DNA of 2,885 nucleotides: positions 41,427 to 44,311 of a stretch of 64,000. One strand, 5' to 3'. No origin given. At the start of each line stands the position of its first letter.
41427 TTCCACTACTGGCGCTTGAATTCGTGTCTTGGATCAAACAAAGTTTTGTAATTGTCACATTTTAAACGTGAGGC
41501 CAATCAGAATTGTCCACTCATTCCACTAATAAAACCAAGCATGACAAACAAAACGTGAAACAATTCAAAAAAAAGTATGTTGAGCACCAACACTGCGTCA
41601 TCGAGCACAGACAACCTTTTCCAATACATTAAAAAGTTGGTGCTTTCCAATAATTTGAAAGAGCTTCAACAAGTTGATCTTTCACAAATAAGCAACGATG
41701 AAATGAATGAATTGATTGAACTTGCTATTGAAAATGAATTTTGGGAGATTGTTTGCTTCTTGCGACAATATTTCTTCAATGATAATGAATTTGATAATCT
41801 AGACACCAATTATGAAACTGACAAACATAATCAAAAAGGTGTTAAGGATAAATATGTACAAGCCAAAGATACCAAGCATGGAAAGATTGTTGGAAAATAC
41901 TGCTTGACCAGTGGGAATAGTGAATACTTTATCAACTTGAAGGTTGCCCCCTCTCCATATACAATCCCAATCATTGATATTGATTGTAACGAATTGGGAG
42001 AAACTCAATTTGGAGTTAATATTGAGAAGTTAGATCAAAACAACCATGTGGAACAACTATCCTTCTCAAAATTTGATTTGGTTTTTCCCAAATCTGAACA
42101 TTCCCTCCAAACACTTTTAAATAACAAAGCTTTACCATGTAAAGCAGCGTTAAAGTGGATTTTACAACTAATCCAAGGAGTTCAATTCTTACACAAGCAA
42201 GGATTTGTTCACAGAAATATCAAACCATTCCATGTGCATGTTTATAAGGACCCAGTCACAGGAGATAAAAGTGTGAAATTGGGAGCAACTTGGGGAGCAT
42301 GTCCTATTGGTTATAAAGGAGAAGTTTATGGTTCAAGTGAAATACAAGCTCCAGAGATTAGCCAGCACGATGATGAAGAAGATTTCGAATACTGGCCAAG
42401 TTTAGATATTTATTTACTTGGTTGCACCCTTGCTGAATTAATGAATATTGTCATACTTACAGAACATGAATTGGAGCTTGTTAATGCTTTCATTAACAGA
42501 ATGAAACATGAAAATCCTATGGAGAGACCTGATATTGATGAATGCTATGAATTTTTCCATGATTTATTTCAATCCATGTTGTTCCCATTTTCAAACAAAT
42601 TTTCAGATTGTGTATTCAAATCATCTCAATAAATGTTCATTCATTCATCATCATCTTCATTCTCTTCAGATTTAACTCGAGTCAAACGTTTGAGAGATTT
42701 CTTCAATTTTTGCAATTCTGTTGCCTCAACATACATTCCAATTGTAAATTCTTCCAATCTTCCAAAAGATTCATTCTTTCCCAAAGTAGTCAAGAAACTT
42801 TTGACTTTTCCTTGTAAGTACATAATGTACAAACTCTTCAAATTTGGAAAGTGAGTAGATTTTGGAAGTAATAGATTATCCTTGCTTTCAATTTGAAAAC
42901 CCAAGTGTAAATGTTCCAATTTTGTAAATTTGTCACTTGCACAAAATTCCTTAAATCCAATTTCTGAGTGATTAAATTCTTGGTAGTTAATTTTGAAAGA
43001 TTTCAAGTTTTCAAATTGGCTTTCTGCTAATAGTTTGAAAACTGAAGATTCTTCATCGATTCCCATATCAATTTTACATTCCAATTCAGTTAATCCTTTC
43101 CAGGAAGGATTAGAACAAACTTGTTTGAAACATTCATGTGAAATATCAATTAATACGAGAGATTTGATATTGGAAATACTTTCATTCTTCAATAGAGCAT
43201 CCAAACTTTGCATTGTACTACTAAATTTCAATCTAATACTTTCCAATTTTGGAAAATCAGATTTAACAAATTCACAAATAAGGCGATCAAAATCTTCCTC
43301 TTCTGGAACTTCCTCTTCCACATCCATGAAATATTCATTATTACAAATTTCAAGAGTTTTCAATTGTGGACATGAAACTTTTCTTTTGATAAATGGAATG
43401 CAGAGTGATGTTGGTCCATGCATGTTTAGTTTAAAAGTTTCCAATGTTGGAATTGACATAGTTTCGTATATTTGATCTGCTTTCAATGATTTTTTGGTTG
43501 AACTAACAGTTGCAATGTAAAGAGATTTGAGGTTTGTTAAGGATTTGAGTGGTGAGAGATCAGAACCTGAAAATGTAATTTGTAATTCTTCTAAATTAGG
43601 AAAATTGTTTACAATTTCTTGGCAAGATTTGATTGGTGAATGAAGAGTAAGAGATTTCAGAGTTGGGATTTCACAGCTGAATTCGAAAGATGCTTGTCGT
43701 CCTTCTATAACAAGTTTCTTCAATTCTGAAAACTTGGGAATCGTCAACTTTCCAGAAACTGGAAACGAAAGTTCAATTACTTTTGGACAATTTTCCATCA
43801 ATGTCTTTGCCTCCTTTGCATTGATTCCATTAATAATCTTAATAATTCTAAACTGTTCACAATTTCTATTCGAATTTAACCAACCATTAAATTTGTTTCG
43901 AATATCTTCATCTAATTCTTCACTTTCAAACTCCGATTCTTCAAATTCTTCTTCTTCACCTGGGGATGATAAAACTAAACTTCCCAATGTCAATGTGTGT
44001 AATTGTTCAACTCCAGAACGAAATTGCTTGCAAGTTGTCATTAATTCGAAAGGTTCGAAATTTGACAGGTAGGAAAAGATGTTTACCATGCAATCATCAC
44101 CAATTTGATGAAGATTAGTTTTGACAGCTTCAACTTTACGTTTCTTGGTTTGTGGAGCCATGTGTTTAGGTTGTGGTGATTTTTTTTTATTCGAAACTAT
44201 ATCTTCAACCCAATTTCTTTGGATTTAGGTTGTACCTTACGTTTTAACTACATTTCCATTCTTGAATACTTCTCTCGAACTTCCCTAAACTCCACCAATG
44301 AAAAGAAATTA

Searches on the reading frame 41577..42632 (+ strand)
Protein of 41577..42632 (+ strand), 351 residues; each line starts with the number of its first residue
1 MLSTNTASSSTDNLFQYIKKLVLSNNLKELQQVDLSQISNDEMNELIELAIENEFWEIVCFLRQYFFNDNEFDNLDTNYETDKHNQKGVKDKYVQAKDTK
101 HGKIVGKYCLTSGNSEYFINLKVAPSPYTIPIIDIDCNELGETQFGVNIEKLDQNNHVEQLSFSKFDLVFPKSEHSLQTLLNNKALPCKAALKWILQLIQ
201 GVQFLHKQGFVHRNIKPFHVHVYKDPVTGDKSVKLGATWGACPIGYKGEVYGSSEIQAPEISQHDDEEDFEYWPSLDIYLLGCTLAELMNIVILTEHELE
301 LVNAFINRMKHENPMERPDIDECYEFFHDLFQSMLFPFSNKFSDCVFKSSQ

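Call 54: search_protein_families(library=pfam, proteins=[window:41577-42632:+], max_evalue=0.001)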
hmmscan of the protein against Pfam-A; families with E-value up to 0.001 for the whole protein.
window:41577-42632:+ (351 aa): 2 families
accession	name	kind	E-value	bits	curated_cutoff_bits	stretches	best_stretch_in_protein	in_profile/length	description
PF00069.31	Pkinase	-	1.1e-10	41.8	31.7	1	175-333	83-242/263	Protein kinase domain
PF07714.23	PK_Tyr_Ser-Thr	-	0.00034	20.5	23.1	0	177-318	88-226/258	Protein tyrosine and serine/threonine kinase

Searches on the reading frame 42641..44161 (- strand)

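Call 54: search_protein_families(library=pfam, proteins=[window:42641-44161:-], max_evalue=0.001)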
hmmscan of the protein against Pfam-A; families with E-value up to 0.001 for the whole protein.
window:42641-44161:- (506 aa): 1 family
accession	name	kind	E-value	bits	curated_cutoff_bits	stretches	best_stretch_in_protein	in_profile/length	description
PF12799.13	LRR_4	-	2.4e-05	24.8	27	0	166-206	1-43/44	Leucine Rich repeats (2 copies)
